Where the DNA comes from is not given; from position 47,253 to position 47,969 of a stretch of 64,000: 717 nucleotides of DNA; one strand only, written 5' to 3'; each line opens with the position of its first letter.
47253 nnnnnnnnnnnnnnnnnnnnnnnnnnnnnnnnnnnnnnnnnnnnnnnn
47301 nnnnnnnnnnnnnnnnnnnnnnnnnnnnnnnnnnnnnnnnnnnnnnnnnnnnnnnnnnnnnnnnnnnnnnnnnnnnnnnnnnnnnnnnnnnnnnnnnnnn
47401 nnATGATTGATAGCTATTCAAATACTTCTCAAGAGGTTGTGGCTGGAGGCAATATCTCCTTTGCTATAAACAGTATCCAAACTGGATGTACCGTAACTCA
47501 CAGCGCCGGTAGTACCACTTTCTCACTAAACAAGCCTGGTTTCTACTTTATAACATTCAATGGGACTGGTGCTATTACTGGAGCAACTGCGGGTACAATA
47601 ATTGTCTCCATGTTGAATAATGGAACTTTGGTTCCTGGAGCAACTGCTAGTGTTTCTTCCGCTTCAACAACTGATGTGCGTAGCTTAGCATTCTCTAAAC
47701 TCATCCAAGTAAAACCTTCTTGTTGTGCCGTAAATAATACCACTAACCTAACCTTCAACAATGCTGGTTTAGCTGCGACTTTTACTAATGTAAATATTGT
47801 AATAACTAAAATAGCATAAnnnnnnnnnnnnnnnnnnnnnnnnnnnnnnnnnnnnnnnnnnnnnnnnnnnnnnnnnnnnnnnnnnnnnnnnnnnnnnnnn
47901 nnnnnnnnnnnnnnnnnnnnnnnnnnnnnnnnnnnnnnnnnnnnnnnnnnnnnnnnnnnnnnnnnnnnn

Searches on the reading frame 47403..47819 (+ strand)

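Call 64: search_protein_families(library=pfam, max_evalue=0.001, proteins=[window:47403-47819:+])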
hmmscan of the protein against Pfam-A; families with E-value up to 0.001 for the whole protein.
window:47403-47819:+ (138 aa): 1 family
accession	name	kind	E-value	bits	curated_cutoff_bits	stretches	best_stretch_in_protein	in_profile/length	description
PF18573.7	BclA_C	-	2.1e-07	31.3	38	1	6-138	4-128/128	BclA C-terminal domain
